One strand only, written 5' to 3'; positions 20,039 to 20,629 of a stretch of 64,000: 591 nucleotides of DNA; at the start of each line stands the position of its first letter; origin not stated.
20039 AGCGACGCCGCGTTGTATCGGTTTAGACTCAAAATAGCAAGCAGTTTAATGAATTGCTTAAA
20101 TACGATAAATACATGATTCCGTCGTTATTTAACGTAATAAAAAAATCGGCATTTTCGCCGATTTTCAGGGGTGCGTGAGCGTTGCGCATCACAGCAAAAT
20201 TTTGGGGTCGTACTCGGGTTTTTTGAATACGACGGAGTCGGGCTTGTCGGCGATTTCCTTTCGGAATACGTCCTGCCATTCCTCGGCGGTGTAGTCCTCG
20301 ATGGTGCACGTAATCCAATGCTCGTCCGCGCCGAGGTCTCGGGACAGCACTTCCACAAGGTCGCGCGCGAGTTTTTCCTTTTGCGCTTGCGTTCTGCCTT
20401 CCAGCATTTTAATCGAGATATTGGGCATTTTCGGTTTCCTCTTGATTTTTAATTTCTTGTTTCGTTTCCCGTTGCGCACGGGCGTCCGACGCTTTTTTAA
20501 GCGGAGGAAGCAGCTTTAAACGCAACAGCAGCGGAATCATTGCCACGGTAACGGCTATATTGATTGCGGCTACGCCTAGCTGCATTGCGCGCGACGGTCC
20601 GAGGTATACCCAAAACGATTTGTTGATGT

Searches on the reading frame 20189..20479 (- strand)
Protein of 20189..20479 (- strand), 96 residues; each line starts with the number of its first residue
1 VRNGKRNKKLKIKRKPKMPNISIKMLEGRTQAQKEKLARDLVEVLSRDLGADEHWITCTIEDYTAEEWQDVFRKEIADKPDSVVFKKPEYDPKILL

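Call 7: search_protein_families(library=pfam, max_evalue=0.01, proteins=[window:20189-20479:-])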
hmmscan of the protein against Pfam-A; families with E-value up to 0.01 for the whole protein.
window:20189-20479:- (96 aa): 2 families
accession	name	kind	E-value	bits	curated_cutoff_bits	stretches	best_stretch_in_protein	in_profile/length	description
PF01361.26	Tautomerase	-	1.2e-08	35.1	22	1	19-69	1-51/60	Tautomerase enzyme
PF14552.11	Tautomerase_2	-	2.5e-07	31.2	28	1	9-68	20-79/82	Tautomerase enzyme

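Call 69: find_encoding_contigs(protein=window:20189-20428:-, flank=10000, max_places=10)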
Protein window:20189-20428:- (79 aa): 21 contigs read that carry it; 7 places shown.
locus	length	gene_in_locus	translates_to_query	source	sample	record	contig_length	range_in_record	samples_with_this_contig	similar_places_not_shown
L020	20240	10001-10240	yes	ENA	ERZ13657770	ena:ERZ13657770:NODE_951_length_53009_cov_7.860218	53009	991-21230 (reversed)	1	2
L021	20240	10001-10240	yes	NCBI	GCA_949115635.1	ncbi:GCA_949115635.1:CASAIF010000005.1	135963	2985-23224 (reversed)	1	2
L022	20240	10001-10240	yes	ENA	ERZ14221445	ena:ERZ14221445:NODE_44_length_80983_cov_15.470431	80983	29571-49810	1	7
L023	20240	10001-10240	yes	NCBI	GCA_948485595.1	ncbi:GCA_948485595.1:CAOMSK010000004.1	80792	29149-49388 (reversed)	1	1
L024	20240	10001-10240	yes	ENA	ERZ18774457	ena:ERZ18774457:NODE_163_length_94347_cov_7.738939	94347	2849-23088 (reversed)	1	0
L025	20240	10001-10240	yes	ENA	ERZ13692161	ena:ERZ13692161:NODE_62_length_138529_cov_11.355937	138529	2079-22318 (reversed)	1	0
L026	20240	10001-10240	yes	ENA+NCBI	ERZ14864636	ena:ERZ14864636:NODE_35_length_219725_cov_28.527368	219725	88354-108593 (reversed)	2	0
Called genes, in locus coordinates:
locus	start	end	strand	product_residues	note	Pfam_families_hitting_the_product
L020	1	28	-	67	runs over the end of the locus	-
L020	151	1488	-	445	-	PF01743:PolyA_pol, PF01966:HD (faint), PF12627:PolyA_pol_RNAbd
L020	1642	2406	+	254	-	PF00756:Esterase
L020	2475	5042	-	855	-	PF06832:BiPBP_C (faint), PF01841:Transglut_core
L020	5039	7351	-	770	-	PF06832:BiPBP_C (faint), PF00801:PKD (faint)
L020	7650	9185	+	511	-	PF01554:MatE (weak), PF01943:Polysacc_synt, PF03023:MurJ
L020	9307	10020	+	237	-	PF12822:ECF_trnsprt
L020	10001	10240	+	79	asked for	PF01361:Tautomerase, PF14552:Tautomerase_2 (weak)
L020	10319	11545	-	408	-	PF12725:DUF3810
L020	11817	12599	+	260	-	-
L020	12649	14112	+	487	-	PF01145:Band_7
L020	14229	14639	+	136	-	-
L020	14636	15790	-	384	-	PF02687:FtsX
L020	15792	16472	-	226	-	PF02463:SMC_N (faint), PF00005:ABC_tran, PF13304:AAA_21 (faint)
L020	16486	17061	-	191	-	PF13305:TetR_C_33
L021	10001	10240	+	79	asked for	PF01361:Tautomerase, PF14552:Tautomerase_2 (weak)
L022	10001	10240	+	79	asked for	PF01361:Tautomerase, PF14552:Tautomerase_2 (weak)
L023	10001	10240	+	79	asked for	PF01361:Tautomerase, PF14552:Tautomerase_2 (weak)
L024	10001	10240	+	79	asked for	PF01361:Tautomerase, PF14552:Tautomerase_2 (weak)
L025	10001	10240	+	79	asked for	PF01361:Tautomerase, PF14552:Tautomerase_2 (weak)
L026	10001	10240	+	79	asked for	PF01361:Tautomerase, PF14552:Tautomerase_2 (weak)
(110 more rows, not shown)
